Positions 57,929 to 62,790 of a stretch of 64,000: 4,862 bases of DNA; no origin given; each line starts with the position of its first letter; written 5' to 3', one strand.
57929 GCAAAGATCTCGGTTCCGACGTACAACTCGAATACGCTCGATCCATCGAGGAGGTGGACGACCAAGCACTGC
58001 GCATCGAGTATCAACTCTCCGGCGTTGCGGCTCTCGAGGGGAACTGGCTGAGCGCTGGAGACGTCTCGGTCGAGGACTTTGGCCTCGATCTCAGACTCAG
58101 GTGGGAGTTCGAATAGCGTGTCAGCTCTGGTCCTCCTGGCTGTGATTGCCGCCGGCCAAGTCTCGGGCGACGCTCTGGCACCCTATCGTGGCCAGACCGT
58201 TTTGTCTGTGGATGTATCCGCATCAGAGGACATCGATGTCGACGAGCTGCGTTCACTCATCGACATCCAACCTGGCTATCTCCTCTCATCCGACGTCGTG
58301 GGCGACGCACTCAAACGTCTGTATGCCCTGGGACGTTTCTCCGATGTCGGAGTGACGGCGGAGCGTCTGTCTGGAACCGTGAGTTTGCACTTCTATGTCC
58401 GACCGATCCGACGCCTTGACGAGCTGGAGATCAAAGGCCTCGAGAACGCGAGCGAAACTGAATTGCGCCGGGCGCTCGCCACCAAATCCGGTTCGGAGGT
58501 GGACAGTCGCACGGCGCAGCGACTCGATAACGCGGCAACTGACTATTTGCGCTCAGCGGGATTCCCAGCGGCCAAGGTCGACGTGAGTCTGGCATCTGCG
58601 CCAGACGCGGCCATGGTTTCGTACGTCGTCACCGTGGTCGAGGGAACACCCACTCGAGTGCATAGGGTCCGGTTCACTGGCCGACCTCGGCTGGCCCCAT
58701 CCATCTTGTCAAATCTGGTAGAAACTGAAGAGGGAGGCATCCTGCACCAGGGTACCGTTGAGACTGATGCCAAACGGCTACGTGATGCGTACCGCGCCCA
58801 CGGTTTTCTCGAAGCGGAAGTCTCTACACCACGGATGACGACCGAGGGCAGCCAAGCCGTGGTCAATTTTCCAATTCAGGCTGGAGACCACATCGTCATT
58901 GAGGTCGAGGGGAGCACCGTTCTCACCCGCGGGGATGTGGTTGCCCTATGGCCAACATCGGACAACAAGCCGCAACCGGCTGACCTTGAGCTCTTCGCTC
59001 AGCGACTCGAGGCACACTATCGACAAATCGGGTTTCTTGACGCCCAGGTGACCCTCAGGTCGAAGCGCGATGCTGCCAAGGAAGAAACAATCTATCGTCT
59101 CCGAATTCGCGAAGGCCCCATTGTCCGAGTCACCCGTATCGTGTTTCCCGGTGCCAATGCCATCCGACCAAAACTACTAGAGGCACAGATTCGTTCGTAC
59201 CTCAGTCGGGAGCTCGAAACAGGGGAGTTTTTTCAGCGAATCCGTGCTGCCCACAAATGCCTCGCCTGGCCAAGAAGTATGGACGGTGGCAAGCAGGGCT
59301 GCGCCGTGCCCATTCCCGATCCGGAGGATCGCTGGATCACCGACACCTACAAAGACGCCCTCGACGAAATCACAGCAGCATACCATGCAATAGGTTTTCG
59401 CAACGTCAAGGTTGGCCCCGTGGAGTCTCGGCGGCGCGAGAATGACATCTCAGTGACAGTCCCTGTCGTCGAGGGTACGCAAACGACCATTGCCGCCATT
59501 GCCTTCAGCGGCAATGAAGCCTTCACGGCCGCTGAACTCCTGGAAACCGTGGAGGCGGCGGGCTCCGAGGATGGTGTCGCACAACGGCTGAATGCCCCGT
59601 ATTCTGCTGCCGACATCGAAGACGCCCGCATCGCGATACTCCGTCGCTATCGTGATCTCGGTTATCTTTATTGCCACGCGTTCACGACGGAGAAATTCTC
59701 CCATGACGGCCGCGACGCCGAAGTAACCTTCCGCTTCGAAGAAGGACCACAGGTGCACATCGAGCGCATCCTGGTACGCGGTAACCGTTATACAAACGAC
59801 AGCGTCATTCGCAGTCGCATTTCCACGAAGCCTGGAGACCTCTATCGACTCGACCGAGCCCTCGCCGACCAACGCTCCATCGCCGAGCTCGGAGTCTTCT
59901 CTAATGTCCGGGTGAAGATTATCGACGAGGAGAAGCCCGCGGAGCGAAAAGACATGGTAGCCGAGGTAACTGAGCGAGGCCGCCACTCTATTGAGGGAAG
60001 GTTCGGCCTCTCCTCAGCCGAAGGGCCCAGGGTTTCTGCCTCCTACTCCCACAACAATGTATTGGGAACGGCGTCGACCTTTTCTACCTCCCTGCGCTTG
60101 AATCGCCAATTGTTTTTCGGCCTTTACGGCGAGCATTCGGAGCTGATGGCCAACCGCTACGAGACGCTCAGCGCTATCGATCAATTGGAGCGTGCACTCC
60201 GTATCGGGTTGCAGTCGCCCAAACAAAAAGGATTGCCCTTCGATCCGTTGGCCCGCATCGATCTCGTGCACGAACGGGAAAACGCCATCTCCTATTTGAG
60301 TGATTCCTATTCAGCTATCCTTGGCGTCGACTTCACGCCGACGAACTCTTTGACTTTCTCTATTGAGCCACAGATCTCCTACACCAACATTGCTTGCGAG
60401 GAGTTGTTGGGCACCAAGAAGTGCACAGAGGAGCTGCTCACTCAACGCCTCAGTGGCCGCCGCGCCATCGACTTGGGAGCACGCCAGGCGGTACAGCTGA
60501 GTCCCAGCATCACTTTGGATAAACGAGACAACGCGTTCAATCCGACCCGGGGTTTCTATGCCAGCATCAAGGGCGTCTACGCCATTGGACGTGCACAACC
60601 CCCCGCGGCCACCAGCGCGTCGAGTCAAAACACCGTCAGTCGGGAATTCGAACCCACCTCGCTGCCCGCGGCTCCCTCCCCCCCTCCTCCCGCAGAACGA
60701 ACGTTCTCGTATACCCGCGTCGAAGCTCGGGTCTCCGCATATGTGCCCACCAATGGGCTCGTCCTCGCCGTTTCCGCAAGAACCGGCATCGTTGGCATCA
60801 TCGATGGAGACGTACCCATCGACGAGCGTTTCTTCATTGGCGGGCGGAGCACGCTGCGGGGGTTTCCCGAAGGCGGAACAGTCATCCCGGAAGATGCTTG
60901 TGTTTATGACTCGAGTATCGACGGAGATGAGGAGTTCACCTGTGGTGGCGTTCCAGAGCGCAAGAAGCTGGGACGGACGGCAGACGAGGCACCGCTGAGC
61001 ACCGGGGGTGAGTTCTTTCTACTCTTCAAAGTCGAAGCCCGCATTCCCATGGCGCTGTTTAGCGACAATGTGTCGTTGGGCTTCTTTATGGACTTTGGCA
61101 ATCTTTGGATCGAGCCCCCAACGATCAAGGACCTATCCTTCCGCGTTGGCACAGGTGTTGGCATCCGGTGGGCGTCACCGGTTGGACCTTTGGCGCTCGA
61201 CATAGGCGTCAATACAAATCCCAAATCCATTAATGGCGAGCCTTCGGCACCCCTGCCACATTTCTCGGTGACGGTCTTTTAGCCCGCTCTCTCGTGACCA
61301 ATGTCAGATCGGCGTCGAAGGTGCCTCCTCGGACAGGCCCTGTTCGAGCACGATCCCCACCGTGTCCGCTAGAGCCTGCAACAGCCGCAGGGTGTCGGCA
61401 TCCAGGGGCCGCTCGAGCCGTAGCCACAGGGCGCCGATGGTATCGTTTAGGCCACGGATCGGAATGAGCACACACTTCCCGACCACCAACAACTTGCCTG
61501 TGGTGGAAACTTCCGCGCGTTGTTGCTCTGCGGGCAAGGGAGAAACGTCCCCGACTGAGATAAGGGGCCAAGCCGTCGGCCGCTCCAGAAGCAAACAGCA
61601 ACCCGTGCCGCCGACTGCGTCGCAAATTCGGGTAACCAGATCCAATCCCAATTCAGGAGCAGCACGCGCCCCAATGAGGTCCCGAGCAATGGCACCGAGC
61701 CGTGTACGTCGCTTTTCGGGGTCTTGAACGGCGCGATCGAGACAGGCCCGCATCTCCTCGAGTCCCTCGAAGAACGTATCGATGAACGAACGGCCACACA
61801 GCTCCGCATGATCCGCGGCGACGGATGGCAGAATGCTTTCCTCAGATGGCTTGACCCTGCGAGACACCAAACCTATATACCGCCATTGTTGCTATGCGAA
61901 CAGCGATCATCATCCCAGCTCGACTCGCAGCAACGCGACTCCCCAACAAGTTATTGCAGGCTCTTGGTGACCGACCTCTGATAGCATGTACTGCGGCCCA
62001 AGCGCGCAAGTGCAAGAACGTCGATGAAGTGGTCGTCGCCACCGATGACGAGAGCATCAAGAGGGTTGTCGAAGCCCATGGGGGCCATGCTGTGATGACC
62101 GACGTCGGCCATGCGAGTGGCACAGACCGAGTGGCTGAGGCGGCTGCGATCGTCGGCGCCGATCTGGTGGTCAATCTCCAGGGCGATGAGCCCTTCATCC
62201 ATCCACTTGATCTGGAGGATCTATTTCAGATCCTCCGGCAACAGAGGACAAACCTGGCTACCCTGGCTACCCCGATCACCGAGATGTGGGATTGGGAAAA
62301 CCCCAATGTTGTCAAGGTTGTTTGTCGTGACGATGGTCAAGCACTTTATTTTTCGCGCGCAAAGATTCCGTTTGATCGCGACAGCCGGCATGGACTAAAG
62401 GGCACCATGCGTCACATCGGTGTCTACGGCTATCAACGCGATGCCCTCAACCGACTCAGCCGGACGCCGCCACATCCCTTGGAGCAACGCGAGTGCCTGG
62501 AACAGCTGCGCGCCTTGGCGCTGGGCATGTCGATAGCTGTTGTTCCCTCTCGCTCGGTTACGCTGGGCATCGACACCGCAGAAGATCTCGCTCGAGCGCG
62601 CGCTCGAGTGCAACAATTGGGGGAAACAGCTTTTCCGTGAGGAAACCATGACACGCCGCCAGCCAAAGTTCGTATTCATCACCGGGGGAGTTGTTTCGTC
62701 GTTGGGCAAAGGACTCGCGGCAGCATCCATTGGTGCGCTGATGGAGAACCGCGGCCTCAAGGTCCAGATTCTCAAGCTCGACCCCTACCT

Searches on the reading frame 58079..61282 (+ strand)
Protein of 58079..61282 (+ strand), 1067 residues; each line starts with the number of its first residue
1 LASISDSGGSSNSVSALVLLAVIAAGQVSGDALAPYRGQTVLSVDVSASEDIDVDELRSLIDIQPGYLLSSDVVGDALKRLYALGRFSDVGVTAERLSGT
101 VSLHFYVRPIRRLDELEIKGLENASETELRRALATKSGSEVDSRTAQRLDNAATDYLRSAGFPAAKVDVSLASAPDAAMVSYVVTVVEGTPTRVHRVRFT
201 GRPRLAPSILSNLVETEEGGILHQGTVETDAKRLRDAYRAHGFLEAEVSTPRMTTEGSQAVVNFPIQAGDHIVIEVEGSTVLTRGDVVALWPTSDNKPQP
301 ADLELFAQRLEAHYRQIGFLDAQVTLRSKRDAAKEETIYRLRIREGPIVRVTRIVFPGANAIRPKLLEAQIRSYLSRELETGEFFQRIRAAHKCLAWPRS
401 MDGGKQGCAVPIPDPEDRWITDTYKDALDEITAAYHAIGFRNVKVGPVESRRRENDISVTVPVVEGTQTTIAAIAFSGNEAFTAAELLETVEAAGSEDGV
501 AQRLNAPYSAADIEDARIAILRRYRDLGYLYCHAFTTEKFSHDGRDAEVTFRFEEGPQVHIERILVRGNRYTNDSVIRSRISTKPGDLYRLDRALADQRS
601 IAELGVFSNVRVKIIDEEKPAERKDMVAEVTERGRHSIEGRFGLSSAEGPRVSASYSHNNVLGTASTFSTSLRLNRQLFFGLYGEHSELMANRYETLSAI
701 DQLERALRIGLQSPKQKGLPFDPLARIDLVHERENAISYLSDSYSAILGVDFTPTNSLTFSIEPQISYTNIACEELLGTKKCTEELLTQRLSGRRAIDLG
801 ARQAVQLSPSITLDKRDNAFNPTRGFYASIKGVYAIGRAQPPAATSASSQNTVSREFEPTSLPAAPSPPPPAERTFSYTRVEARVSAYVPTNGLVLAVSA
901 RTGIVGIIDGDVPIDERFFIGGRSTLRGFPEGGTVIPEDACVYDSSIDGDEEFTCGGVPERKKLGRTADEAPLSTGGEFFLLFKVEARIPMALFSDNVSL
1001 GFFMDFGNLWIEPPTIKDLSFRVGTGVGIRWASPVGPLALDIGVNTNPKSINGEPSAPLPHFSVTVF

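Call 72: search_protein_families(library=pfam, proteins=[window:58079-61282:+], max_evalue=0.00001)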
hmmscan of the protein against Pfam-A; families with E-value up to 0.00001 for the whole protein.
window:58079-61282:+ (1067 aa): 3 families
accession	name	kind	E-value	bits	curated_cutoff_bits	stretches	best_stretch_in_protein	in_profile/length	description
PF07244.20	POTRA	-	7.2e-54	180.9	21.3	3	193-264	2-74/79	Surface antigen variable number repeat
PF01103.29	Omp85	-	8.3e-33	114.7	24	1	660-1046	1-306/325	Omp85 superfamily domain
PF08479.16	POTRA_2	-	1.1e-16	60.9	24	0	194-251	3-60/76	POTRA domain, ShlB-type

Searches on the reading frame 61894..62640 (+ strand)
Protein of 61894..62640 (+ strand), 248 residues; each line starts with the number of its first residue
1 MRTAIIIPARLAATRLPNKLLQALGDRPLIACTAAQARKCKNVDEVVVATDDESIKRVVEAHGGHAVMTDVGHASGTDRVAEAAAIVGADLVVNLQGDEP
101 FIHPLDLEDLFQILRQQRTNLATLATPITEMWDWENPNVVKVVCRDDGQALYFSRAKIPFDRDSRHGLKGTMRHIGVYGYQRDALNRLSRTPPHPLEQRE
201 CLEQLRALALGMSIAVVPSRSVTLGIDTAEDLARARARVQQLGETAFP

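Call 72: search_protein_families(library=pfam, proteins=[window:61894-62640:+], max_evalue=0.00001)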
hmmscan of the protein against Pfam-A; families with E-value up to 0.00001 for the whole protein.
window:61894-62640:+ (248 aa): 3 families
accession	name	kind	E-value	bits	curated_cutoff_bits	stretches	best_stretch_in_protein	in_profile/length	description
PF02348.25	CTP_transf_3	-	5.8e-54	183.6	22.6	1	4-214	1-217/217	Cytidylyltransferase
PF12804.13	NTP_transf_3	-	5.9e-09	36.7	27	1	18-127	15-124/160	MobA-like NTP transferase domain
PF01128.25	IspD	-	8.9e-08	32.6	27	0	6-140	4-143/221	2-C-methyl-D-erythritol 4-phosphate cytidylyltransferase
